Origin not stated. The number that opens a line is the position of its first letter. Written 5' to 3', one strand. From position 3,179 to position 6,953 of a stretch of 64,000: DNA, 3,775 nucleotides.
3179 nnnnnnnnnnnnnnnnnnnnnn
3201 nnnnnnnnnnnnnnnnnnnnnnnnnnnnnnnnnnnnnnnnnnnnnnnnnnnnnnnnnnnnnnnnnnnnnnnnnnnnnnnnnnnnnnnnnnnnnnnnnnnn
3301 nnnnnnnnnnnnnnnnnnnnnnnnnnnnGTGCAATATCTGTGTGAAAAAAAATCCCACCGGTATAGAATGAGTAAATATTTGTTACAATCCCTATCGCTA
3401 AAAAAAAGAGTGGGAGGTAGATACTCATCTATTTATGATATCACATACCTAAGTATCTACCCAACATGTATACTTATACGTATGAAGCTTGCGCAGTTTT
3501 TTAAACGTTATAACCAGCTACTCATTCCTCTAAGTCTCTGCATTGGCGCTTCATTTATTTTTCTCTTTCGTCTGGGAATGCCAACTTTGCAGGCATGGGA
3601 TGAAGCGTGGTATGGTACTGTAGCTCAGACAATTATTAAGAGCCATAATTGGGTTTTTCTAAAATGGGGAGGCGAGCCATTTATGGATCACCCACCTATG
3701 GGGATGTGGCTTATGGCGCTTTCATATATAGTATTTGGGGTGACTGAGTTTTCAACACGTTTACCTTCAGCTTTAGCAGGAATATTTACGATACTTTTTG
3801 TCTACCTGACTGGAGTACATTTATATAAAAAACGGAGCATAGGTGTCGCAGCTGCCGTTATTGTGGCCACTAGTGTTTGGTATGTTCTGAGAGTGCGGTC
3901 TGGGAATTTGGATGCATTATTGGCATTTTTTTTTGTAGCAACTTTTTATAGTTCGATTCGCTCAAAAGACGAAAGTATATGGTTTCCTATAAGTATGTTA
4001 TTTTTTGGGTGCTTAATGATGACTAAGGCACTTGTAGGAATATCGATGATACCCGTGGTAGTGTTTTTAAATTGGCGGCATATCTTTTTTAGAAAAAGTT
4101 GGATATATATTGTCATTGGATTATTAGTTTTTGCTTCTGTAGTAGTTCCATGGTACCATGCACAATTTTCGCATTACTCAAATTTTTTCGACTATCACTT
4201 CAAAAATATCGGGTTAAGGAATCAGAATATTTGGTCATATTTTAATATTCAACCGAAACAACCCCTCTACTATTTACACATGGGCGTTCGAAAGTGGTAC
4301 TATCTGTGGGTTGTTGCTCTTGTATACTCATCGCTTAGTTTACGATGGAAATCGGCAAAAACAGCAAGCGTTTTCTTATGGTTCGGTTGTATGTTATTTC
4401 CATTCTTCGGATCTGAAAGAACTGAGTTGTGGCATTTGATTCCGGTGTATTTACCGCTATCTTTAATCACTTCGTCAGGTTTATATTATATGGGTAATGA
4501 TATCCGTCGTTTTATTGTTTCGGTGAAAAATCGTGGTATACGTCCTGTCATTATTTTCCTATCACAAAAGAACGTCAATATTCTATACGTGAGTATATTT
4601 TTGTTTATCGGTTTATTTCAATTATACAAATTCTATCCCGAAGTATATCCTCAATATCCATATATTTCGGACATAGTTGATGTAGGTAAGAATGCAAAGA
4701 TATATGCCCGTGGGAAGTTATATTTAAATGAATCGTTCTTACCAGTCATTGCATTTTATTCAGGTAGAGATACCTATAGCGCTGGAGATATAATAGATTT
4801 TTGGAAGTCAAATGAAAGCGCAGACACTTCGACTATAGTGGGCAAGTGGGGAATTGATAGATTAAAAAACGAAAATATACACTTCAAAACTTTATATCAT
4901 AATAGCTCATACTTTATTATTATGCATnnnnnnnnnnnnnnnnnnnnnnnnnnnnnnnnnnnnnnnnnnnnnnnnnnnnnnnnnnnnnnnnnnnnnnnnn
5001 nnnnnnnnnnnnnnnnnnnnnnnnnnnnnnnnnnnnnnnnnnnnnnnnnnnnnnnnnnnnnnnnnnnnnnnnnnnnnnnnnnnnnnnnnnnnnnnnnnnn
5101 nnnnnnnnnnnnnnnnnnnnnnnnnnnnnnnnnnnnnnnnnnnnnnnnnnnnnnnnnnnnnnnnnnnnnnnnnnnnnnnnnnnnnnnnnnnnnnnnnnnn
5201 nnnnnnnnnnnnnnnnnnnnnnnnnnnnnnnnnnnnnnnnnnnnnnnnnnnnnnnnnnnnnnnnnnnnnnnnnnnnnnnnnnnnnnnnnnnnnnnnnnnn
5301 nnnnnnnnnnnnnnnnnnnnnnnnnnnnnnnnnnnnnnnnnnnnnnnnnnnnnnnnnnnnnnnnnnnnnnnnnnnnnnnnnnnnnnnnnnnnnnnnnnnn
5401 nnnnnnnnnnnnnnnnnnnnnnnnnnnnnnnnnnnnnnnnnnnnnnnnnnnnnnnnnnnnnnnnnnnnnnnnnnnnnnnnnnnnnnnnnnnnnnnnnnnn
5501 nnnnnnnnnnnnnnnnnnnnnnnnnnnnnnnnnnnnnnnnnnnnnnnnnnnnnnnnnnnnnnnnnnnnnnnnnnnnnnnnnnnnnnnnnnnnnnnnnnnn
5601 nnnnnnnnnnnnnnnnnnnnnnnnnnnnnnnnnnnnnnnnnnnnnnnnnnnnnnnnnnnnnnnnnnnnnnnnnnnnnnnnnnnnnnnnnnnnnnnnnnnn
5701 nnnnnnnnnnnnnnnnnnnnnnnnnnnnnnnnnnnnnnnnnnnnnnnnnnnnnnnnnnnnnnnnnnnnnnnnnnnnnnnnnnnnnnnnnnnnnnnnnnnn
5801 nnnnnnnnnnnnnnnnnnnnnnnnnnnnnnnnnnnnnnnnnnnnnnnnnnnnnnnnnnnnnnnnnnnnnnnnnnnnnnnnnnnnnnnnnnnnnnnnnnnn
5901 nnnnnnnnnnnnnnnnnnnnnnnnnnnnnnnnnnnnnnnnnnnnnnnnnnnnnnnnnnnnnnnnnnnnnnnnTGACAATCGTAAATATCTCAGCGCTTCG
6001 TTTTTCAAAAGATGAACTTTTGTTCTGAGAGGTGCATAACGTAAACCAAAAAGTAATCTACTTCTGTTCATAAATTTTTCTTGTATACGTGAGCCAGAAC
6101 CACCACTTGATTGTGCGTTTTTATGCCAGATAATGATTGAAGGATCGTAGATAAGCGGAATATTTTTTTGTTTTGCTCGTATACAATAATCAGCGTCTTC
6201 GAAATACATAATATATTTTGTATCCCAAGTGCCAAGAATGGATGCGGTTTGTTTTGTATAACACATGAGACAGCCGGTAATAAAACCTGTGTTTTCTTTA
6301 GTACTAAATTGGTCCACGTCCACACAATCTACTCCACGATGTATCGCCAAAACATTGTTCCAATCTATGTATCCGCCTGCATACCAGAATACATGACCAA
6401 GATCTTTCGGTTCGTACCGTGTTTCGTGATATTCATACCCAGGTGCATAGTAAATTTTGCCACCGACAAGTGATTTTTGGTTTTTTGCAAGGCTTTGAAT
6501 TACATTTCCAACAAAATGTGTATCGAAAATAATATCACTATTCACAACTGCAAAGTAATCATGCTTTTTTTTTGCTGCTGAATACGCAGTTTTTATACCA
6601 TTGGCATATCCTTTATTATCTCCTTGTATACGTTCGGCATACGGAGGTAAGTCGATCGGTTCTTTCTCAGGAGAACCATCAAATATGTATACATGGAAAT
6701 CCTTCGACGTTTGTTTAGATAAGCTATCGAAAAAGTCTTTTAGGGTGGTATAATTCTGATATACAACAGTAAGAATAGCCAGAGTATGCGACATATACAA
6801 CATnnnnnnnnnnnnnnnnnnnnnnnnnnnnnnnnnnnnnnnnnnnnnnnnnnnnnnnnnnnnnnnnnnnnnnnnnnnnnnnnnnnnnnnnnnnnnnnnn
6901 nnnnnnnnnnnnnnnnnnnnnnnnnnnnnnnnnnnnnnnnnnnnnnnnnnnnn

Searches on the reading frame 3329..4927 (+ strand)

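Call 72: search_protein_families(library=pfam, proteins=[window:3329-4927:+], max_evalue=0.0001)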
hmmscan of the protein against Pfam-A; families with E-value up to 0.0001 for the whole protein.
window:3329-4927:+ (533 aa): 2 families
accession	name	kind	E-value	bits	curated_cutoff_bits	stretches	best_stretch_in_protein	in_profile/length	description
PF13231.12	PMT_2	-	3.1e-23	83.2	26.1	1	120-275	1-160/160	Dolichyl-phosphate-mannose-protein mannosyltransferase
PF02366.24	PMT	-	5.6e-10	39.6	22.7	1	74-286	7-241/245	Dolichyl-phosphate-mannose-protein mannosyltransferase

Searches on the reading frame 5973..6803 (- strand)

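Call 72: search_protein_families(library=pfam, proteins=[window:5973-6803:-], max_evalue=0.0001)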
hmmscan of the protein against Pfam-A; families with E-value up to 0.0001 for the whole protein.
window:5973-6803:- (277 aa): 1 family
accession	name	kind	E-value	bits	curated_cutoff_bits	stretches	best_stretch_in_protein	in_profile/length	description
PF00535.33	Glycos_transf_2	-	9.3e-10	39.1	23.3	1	10-132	2-130/168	Glycosyl transferase family 2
